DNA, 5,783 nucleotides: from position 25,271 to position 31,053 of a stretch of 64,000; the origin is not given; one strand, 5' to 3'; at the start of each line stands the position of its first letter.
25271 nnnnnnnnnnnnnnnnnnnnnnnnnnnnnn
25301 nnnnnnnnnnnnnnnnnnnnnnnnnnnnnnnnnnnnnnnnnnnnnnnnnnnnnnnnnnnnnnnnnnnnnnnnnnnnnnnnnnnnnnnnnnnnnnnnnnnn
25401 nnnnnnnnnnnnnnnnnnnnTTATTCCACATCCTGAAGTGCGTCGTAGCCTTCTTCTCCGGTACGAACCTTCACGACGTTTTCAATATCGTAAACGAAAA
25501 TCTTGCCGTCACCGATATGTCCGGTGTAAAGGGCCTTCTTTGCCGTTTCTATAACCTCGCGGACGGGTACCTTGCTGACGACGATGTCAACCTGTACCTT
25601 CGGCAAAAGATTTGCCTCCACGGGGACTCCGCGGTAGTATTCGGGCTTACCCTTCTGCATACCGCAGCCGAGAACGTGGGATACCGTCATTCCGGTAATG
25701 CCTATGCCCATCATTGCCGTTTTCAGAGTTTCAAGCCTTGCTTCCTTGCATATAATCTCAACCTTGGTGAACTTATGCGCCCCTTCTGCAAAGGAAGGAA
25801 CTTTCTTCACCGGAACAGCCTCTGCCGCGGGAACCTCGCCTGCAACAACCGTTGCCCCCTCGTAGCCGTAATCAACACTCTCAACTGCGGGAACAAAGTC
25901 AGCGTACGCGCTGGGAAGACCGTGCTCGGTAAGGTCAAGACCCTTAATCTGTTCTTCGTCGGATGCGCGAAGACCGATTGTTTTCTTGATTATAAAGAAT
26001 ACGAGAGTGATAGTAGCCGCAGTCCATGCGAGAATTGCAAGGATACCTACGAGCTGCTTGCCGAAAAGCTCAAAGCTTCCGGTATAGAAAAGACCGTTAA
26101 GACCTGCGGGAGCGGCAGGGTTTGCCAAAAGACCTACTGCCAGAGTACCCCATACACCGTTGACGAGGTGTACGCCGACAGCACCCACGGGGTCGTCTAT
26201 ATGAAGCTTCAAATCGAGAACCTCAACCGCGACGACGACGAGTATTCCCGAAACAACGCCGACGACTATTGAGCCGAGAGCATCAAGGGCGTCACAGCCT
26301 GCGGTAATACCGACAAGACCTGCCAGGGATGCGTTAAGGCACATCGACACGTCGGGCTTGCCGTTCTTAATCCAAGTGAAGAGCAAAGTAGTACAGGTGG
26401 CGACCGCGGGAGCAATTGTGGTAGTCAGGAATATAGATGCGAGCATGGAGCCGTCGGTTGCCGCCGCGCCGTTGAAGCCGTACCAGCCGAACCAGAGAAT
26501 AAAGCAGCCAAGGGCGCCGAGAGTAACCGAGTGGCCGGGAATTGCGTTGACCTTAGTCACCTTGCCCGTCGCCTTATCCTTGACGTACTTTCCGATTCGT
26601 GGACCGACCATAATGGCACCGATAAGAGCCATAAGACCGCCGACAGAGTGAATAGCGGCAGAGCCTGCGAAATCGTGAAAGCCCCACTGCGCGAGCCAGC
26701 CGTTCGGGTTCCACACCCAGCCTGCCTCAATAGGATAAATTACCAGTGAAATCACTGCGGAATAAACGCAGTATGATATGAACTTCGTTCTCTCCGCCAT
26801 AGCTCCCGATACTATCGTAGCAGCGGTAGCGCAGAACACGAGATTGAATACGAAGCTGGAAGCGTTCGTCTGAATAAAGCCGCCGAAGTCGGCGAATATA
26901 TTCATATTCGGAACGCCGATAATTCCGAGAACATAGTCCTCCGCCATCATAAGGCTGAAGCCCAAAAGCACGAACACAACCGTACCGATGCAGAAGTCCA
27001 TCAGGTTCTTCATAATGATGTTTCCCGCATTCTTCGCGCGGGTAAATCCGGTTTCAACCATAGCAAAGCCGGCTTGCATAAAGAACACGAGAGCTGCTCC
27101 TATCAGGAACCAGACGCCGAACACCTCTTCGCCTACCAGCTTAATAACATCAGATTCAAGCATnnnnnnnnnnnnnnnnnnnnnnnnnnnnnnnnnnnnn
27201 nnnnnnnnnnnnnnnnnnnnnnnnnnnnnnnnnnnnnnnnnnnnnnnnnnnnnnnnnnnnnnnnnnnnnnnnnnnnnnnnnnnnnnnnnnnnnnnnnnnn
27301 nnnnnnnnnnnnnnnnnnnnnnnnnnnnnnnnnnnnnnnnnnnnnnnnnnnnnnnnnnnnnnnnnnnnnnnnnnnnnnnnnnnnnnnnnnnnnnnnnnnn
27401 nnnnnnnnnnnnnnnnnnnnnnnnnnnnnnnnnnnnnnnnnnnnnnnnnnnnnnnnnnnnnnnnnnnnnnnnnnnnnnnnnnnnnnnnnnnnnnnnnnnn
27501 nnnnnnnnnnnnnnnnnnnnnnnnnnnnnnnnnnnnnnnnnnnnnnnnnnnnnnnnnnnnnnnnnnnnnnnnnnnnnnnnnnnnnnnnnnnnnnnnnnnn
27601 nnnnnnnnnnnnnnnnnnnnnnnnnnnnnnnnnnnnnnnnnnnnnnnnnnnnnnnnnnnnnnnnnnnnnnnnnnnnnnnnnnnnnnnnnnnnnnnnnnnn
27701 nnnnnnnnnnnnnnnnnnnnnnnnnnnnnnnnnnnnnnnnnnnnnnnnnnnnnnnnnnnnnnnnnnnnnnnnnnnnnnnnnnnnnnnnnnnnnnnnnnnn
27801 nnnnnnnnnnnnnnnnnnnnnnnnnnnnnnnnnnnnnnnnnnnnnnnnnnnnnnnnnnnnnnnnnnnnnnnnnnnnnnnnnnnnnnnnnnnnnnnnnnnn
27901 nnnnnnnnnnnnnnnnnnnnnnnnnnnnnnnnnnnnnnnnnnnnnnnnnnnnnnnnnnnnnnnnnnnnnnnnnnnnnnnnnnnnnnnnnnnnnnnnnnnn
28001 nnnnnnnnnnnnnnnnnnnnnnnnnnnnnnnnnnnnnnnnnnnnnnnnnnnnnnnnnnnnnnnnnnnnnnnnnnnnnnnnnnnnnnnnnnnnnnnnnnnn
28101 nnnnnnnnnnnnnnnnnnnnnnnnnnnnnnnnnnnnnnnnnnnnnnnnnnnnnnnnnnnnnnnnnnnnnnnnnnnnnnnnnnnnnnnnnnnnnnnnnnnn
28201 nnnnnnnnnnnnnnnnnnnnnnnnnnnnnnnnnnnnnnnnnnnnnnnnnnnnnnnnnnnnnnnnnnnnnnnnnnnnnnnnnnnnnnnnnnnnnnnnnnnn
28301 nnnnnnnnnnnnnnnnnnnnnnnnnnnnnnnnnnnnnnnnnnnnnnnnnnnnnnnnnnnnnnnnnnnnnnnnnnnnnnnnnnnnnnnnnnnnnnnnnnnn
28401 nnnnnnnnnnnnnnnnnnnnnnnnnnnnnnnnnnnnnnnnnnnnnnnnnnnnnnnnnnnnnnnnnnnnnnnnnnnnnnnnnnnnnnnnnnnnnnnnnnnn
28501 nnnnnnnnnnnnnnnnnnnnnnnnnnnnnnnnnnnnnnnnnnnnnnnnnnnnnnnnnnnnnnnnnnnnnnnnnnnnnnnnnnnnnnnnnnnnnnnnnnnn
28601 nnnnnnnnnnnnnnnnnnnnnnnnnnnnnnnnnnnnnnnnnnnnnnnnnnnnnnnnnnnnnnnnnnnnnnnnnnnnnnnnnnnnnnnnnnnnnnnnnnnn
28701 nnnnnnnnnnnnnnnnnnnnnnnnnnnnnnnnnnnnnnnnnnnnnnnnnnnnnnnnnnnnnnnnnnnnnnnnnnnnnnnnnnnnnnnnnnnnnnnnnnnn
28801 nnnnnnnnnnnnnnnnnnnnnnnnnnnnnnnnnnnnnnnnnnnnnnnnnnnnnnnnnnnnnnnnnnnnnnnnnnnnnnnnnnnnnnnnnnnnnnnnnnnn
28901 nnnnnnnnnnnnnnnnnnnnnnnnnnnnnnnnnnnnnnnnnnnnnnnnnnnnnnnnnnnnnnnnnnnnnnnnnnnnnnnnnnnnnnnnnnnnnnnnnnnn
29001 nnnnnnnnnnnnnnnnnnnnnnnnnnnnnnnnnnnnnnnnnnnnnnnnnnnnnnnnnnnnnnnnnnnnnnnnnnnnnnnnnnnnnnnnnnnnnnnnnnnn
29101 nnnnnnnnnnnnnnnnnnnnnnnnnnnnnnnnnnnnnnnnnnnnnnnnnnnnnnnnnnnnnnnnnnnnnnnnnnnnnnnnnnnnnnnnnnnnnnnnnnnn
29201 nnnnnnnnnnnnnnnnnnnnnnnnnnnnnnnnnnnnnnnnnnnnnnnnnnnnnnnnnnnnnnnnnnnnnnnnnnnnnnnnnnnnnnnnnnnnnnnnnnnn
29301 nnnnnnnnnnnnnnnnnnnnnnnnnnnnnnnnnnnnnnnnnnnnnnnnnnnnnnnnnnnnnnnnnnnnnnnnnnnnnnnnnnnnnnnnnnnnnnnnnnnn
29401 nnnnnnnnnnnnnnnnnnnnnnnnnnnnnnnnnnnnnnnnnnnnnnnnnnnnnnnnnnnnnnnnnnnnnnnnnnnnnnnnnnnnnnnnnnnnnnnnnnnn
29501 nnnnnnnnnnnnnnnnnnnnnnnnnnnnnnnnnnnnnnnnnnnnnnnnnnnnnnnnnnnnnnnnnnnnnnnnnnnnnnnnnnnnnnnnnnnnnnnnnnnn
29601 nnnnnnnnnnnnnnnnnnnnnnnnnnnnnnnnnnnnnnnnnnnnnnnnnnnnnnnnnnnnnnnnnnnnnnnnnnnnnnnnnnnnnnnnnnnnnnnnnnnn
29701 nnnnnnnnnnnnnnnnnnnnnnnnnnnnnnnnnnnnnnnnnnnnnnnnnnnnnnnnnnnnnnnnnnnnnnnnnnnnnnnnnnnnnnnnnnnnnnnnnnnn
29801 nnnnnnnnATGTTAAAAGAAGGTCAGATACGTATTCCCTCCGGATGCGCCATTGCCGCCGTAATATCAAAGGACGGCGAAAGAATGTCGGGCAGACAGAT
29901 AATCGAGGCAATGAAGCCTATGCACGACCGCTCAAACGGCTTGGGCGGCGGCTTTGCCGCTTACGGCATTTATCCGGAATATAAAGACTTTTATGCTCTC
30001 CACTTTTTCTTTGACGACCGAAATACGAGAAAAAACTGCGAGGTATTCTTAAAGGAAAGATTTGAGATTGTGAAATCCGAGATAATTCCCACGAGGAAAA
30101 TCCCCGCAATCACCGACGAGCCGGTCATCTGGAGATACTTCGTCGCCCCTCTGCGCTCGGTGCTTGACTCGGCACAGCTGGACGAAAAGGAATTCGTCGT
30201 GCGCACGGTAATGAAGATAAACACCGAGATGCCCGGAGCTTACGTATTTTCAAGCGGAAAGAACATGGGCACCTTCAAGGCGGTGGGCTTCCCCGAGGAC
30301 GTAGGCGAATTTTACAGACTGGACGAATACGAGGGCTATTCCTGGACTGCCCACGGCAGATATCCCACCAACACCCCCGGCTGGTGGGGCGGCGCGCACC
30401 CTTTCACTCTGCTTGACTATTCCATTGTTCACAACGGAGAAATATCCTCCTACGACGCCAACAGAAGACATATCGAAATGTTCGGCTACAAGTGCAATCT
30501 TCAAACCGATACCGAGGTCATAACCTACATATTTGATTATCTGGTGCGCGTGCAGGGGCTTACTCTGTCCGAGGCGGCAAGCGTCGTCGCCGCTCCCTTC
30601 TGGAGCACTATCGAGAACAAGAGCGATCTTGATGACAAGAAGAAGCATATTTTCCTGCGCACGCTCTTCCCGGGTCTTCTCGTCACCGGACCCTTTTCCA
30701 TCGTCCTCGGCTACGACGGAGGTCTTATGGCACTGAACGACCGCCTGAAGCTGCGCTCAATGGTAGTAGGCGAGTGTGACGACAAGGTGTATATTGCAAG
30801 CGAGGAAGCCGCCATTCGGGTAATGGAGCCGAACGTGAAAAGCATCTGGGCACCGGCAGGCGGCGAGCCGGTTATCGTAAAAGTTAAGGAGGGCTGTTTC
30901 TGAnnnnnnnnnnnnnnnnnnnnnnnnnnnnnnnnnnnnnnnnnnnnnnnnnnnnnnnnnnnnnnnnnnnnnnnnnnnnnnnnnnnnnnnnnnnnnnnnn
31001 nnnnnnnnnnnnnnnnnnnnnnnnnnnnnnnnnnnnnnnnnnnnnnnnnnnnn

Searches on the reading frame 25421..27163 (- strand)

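Call 8: search_protein_families(library=ncbifam, proteins=[window:25421-27163:-])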
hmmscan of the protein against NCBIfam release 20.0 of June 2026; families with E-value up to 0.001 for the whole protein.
window:25421-27163:- (580 aa): 5 families
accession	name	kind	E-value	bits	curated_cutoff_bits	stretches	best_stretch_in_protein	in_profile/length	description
TIGR00836.1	amt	subfamily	1.2e-123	413.1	343.3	1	17-416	3-403/406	ammonium transporter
TIGR03644.1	marine_trans_1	hypoth_equivalog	6.8e-105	351.1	514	1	17-423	6-404/404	probable ammonium transporter, marine subtype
NF007947.0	PRK10666.1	equivalog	3.8e-44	151.3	657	1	17-416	33-423/428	ammonium transporter AmtB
NF007946.0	PRK10665.1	equivalog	7.9e-29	100.7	181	1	468-572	4-108/112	P-II family nitrogen regulator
NF008111.0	PRK10858.1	equivalog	1.9e-27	95.9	202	1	466-575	2-111/112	nitrogen regulatory protein P-II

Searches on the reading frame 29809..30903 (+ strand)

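Call 8: search_protein_families(library=ncbifam, proteins=[window:29809-30903:+])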
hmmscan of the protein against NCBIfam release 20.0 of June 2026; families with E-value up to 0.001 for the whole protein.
window:29809-30903:+ (364 aa): 5 families
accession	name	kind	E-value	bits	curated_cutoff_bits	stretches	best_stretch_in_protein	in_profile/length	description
TIGR01134.1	purF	equivalog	3.1e-11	43.3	350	1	149-344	37-207/432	amidophosphoribosyltransferase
NF001484.0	PRK00331.1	subfamily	6.8e-09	34.6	381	1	150-257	39-147/601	isomerizing glutamine--fructose-6-phosphate transaminase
TIGR01135.1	glmS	equivalog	2.9e-08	32.7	418.05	1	151-257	39-146/607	glutamine--fructose-6-phosphate transaminase (isomerizing)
NF008730.0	PRK11750.1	equivalog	1.2e-07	29.5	1047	1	100-224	133-256/1490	glutamate synthase large subunit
TIGR01536.1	asn_synth_AEB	equivalog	2.5e-05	23.5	267.1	1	198-343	64-172/517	asparagine synthase (glutamine-hydrolyzing)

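Call 10: search_protein_families(library=pfam, proteins=[window:29809-30903:+])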
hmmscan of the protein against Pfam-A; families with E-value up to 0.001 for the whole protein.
window:29809-30903:+ (364 aa): 3 families
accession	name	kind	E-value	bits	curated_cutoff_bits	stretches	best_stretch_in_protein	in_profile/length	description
PF00310.26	GATase_2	-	1.3e-11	44.3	19.9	1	64-224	76-247/420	Glutamine amidotransferases class-II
PF13522.11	GATase_6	-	6.5e-07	29.9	27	1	181-269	15-101/130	Glutamine amidotransferase domain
PF13537.11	GATase_7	-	4.7e-06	27.1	25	1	196-244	13-64/123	Glutamine amidotransferase domain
